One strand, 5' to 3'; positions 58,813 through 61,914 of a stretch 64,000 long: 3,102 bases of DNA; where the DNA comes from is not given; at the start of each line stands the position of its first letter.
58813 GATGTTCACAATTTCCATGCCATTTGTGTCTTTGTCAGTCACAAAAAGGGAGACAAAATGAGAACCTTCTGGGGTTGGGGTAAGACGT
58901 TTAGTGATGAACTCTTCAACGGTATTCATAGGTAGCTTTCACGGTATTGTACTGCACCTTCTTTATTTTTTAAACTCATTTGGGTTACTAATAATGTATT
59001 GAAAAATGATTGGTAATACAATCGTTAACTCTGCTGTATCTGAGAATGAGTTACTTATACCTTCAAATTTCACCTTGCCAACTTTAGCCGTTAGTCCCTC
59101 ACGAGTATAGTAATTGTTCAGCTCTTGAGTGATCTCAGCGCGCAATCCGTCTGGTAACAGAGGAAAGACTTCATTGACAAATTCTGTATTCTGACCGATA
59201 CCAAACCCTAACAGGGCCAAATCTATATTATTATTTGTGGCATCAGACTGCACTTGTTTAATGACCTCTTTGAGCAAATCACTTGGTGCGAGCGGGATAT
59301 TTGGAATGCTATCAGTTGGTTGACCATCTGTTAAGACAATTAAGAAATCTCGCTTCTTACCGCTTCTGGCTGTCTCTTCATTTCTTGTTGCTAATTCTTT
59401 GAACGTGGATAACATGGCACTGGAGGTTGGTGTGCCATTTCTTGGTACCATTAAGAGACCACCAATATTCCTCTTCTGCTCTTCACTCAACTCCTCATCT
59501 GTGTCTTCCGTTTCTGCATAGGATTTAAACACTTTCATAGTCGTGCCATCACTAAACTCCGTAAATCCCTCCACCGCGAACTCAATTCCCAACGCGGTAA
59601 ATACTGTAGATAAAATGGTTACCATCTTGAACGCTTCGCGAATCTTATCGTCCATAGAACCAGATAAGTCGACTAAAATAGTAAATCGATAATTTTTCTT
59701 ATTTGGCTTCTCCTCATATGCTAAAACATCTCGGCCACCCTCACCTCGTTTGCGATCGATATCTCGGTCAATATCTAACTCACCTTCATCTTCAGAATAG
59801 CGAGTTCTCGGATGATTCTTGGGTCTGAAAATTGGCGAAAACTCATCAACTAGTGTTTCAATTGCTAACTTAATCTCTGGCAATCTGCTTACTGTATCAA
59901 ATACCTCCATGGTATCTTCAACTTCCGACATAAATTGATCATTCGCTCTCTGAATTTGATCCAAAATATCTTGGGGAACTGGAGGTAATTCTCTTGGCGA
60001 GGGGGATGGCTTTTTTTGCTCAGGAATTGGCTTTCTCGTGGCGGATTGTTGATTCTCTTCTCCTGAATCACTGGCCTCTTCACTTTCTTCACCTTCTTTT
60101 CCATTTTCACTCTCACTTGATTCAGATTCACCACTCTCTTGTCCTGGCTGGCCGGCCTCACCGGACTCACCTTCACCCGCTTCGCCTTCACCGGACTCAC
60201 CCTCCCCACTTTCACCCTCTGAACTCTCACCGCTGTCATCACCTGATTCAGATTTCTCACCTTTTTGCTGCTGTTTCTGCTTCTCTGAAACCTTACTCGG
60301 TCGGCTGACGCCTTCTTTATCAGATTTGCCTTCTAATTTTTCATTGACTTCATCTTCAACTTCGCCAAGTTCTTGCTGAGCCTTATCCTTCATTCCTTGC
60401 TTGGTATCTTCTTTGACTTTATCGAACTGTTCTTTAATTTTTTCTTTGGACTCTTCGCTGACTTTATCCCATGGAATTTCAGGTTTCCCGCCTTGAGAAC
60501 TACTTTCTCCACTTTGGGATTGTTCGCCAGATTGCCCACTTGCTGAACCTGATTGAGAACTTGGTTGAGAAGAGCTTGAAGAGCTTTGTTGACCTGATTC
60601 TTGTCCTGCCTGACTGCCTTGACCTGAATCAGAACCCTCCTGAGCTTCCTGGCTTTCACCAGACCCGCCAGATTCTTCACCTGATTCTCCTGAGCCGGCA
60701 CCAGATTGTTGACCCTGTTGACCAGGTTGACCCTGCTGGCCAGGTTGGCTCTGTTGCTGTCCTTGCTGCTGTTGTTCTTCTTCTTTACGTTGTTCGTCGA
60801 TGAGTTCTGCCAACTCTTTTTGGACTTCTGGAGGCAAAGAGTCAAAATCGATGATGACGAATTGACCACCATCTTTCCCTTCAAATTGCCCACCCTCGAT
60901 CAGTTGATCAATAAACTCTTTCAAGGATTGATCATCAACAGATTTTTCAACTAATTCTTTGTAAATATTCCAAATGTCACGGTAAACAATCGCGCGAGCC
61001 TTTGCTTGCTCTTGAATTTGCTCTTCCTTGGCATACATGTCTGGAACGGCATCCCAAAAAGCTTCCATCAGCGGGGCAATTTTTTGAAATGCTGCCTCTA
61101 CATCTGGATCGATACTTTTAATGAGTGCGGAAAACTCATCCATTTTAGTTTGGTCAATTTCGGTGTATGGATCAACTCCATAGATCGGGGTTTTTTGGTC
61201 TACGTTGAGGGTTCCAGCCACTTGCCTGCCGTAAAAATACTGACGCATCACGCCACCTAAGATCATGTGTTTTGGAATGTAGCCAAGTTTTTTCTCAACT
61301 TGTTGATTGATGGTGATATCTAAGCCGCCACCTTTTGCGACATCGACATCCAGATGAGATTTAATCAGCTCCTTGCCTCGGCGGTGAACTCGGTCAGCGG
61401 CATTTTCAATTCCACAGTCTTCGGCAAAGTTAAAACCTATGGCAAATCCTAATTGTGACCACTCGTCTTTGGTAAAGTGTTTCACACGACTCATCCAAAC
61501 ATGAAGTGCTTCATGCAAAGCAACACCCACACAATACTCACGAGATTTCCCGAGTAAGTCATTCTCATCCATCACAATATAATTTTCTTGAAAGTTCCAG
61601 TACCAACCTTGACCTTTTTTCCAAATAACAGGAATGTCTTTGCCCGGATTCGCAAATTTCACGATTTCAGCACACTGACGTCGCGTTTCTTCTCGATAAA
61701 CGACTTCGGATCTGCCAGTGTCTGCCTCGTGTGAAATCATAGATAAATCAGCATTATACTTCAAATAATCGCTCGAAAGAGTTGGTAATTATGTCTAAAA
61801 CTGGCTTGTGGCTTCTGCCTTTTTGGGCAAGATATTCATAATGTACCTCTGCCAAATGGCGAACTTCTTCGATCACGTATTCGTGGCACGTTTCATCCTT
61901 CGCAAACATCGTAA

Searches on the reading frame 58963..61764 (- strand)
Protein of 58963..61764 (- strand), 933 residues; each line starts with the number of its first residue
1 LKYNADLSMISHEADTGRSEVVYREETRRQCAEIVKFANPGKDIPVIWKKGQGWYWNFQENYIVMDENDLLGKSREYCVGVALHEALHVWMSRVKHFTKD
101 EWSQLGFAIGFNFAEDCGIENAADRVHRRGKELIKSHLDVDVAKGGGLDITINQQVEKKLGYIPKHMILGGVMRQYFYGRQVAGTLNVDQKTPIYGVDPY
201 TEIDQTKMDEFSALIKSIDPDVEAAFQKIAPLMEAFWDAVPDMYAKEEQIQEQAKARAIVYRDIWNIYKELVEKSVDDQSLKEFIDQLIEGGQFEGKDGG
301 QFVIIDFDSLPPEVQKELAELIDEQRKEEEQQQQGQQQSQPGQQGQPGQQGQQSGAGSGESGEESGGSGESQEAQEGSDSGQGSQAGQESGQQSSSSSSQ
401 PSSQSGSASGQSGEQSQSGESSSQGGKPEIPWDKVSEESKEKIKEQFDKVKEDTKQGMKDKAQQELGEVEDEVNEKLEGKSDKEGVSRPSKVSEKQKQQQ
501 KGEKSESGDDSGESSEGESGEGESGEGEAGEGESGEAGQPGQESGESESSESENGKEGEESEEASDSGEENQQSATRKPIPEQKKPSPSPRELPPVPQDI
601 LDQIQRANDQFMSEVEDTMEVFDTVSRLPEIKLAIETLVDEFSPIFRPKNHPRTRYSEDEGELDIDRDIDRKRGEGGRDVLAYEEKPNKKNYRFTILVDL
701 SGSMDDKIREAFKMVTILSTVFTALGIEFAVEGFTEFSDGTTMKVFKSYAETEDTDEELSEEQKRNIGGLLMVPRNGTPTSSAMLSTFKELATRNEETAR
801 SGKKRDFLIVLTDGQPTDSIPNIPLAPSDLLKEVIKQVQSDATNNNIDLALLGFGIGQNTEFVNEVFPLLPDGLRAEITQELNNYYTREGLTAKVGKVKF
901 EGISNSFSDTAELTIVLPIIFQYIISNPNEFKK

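Call 16: search_protein_families(library=pfam, proteins=[window:58963-61764:-], max_evalue=0.01)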
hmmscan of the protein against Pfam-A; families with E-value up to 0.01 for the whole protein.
window:58963-61764:- (933 aa): 1 family
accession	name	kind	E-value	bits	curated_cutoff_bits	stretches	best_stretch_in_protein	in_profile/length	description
PF00092.34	VWA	-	4.7e-07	30.6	23.8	1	696-861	4-146/174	von Willebrand factor type A domain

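Call 21: search_protein_families(library=padloc, proteins=[window:58963-61764:-], max_evalue=0.01)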
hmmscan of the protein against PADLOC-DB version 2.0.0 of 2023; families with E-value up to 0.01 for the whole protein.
window:58963-61764:- (933 aa): 0 families

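Call 22: search_protein_families(library=phrogs, proteins=[window:58963-61764:-], max_evalue=0.01)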
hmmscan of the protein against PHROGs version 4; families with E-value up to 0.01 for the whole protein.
window:58963-61764:- (933 aa): 1 family
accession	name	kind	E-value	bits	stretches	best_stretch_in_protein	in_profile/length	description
phrog_459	-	other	0.0053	16.6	1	686-790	405-509/736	peptidase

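Call 106: search_protein_families(library=ncbifam, proteins=[window:58963-61761:-], max_evalue=1)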
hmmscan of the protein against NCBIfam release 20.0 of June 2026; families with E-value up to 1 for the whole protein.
window:58963-61761:- (932 aa): 2 families
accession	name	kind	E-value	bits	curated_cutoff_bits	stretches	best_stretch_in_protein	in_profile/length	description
NF038329.2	gly_rich_SclB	equivalog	0.0005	19.1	325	1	315-582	101-346/442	LPXTG-anchored collagen-like adhesin Scl2/SclB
NF008685.0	PRK11702.1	equivalog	0.06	14.1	115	0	94-134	11-51/108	hypothetical protein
